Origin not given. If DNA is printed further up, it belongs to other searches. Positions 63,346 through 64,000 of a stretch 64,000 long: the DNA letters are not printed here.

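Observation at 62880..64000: Low-GC module after dnaE: Cys-rich 149-aa protein translationally coupled to a beta-class SPPY DNA methyltransferase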

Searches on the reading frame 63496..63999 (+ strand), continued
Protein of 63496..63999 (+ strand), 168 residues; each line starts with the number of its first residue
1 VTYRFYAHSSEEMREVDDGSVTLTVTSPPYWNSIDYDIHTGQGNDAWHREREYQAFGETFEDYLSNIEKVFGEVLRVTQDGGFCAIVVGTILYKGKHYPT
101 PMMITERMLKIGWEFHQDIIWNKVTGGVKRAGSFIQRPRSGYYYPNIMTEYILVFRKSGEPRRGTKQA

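Call 44: find_encoding_contigs(protein=P0006, flank=10000)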
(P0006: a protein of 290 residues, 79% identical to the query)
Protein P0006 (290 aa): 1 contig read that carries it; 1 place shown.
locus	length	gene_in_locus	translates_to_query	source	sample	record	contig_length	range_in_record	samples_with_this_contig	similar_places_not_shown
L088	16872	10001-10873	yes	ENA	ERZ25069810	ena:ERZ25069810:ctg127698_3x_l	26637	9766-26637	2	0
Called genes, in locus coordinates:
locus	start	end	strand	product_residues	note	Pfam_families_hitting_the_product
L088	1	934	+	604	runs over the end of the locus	-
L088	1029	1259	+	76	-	-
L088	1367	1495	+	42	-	-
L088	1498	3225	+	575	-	-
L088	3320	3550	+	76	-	-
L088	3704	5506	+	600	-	-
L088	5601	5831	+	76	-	-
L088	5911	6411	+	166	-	-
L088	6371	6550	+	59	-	-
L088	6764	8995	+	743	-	PF00202:Aminotran_3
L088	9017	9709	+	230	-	PF22769:DCD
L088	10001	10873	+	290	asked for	PF01555:N6_N4_Mtase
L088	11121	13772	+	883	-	PF12733:Cadherin-like, PF00028:Cadherin (weak)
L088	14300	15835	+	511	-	PF00041:fn3, PF16656:Pur_ac_phosph_N (weak), PF25059:FN3_DSCAM-DSCAML_C (faint), PF00041:fn3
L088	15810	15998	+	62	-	-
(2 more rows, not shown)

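Call 46: predict_structure(alignment_id=A4)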
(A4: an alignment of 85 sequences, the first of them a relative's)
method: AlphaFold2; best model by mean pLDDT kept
length: 211 residues; sequences in the alignment: 85
mean_pLDDT: 85.4   pTM: 0.84
mean pLDDT of the five models: 85.4, 85.3, 83.6, 83.2, 82.5
residues with pLDDT >= 90: 116; 70-90: 57; 50-70: 31; < 50: 7
segments of 3 or more residues with pLDDT < 50: 179-183
pLDDT, mean of each block of 10 residues (from residue 1): 86 98 97 83 70 94 95 69 92 93 73 85 97 94 88 98 97 63 62 87 76 51
secondary structure, 60 per line:
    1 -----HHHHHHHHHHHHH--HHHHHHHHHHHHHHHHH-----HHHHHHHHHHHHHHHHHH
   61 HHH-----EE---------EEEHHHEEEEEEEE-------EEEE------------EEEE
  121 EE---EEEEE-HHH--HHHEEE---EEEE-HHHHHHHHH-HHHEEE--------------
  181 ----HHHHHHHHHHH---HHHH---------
elements in order: H6-18 H21-37 H43-63 E80-82 E86-93 E101-104 E117-122 E126-130 E140-142 E146-149 H151-159 E164-166 H185-195 H199-202

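Call 52: fold_search(model_id=the predicted structure, library=pdb)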
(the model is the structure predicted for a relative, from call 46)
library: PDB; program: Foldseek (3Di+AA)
matches with E <= 10: 139; with E <= 0.001: 0
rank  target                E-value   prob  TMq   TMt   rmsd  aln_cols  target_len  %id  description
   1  8q5n_B                1.1e-02  0.98  0.35  0.47   4.3       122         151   15  Apo form of restriction endonuclease NhoI. (released 2024-07-17)
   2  8q5o_A                1.1e-02  0.96  0.32  0.42   4.5       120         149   16  N-terminal domain of restriction endonuclease Eco15I with tetra-methylated target DNA. (released 2024-07-17)
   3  8q5n_A                2.3e-02  0.91  0.36  0.47   6.2       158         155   13  Apo form of restriction endonuclease NhoI. (released 2024-07-17)
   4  8rpx_D                3.7e-02  0.98  0.39  0.48   3.2       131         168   13  NhoI restriction endonuclease in complex with quadruply methylated DNA target (released 2024-07-17)
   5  8rpx_B                3.7e-02  0.97  0.38  0.50   3.5       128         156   14  NhoI restriction endonuclease in complex with quadruply methylated DNA target (released 2024-07-17)
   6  8rpx_C                4.5e-02  0.90  0.35  0.45   8.1       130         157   14  NhoI restriction endonuclease in complex with quadruply methylated DNA target (released 2024-07-17)
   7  2wcz_B                4.5e-02  0.85  0.28  0.48   5.1       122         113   11  1.6A resolution structure of Archaeoglobus fulgidus Hjc, a Holliday junction resolvase from an archaeal hyperthermophi (released 2009-03-24)
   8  8rpx_A                5.1e-02  0.96  0.38  0.49   3.4       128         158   14  NhoI restriction endonuclease in complex with quadruply methylated DNA target (released 2024-07-17)
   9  8q5o_B                5.8e-02  0.75  0.32  0.42   5.3       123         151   16  N-terminal domain of restriction endonuclease Eco15I with tetra-methylated target DNA. (released 2024-07-17)
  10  2wcw_A                8.9e-02  0.80  0.30  0.47   3.9       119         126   13  1.6A resolution structure of Archaeoglobus fulgidus Hjc, a Holliday junction resolvase from an archaeal hyperthermophi (released 2009-03-24)
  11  2wiz_A                1.7e-01  0.77  0.32  0.51   4.3       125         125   11  Crystal structures of Holliday junction resolvases from Archaeoglobus fulgidus bound to DNA substrate (released 2009-05-26)
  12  2wiz_B                2.0e-01  0.60  0.29  0.46   4.9       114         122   12  Crystal structures of Holliday junction resolvases from Archaeoglobus fulgidus bound to DNA substrate (released 2009-05-26)
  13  2wcz_A                2.3e-01  0.44  0.28  0.44   5.7       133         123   12  1.6A resolution structure of Archaeoglobus fulgidus Hjc, a Holliday junction resolvase from an archaeal hyperthermophi (released 2009-03-24)
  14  2wj0_B                2.9e-01  0.35  0.28  0.44   6.5       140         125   11  Crystal structures of Holliday junction resolvases from Archaeoglobus fulgidus bound to DNA substrate (released 2009-05-26)
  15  8q5m_C                4.2e-01  0.20  0.19  0.25   7.6        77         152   17  N-terminal domain of restriction endonuclease Eco15I in the absence of DNA. (released 2024-07-17)
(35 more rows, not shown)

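Call 63: search_protein_families(library=padloc, proteins=[P0003, P0128], max_evalue=0.1)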
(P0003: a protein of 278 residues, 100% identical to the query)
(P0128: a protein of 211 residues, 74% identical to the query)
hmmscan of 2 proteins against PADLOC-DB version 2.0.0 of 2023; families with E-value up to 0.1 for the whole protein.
P0003 (278 aa): 74 families (the best 25 are shown)
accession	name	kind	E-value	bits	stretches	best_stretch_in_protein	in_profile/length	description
PDLC03353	MTase_II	-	7.4e-65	217.1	1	4-257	11-250/260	Type II methyltransferase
PDLC03350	MTase_II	-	3.3e-45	152.8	1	7-267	62-305/312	Type II methyltransferase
PDLC03387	MTase_II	-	4.9e-33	112.5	2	107-259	134-277/289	Type II methyltransferase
PDLC03283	MTase_II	-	1.4e-30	104.8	1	2-258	4-272/352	Type II methyltransferase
PDLC03371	MTase_II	-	8e-28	95.7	1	9-258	18-253/260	Type II methyltransferase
PDLC03259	MTase_II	-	5.4e-27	92.7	1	6-257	7-255/423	Type II methyltransferase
PDLC03299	MTase_II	-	4.9e-23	80.1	1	6-258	19-258/296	Type II methyltransferase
PDLC03246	MTase_II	-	7.4e-23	79.3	1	9-252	120-361/376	Type II methyltransferase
PDLC03260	MTase_II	-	2.7e-21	73.9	2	149-258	202-308/349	Type II methyltransferase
PDLC03714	oMTase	-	7.3e-20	69.5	2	192-258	192-258/279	orphan methyltransferase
PDLC03276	MTase_II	-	4.6e-18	63.7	1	15-249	157-392/404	Type II methyltransferase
PDLC03320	MTase_II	-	9e-18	62.4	1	192-259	209-276/289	Type II methyltransferase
PDLC03252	MTase_II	-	1.9e-17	61.6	2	103-256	209-352/365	Type II methyltransferase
PDLC03363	MTase_II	-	1.1e-16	59.1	2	196-258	57-119/294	Type II methyltransferase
PDLC03216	MTase_II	-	3e-16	57.4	2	196-264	194-262/364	Type II methyltransferase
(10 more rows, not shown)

P0128 (211 aa): 0 families

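Call 64: search_protein_families(library=phrogs, proteins=[P0003, P0128], max_evalue=0.1)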
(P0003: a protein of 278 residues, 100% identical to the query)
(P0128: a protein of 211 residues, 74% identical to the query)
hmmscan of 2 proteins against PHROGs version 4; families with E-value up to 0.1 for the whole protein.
P0003 (278 aa): 14 families
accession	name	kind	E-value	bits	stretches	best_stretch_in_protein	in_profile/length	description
phrog_67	-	other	4.4e-50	172.5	1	7-262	129-348/743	DNA methyltransferase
phrog_498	-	other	8.2e-22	78.5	1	15-258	217-421/633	DNA methyltransferase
phrog_18146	-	other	4.3e-20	73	3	60-158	361-451/452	DNA methyltransferase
phrog_3008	-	other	2.3e-17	64.1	1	190-258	144-212/244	DNA methyltransferase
phrog_12517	-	unknown function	1e-12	48.9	2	8-132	165-280/316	-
phrog_6952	-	other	2.1e-10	41.8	1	182-249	100-167/181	DNA methyltransferase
phrog_18293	-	other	8.7e-09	36.4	1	194-258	44-108/119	methyltransferase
phrog_16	-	DNA, RNA and nucleotide metabolism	2.2e-08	33.8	1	195-253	847-905/986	DNA helicase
phrog_8769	-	other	6.6e-08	33.3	1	206-260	2-56/71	methyltransferase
phrog_23148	-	unknown function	2.1e-07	32.1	1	195-263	84-152/165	-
phrog_6025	-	other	4.6e-06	27.4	1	6-128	16-115/192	DNA methyltransferase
phrog_23085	-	unknown function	1.4e-05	25.8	1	193-253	41-101/138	-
phrog_10183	-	other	0.0013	18.1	1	214-248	114-148/889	DNA methyltransferase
phrog_799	-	other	0.077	13.1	0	201-247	218-264/458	DNA methyltransferase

P0128 (211 aa): 0 families

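Call 74: search_protein_families(library=pfam, proteins=[L082:2064-2852:+, P0003], max_evalue=0.001)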
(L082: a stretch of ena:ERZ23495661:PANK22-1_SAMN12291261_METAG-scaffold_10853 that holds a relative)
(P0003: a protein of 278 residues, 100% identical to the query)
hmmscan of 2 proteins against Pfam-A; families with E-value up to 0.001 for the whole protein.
L082:2064-2852:+ (263 aa): 1 family
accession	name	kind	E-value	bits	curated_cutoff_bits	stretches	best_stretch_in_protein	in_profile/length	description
PF13091.12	PLDc_2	-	1.4e-10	41.6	27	1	21-111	34-127/132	PLD-like domain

P0003 (278 aa): 1 family
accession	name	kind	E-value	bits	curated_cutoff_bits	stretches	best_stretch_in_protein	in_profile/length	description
PF01555.25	N6_N4_Mtase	-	7.4e-41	140.9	26.7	1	21-254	1-220/221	DNA methylase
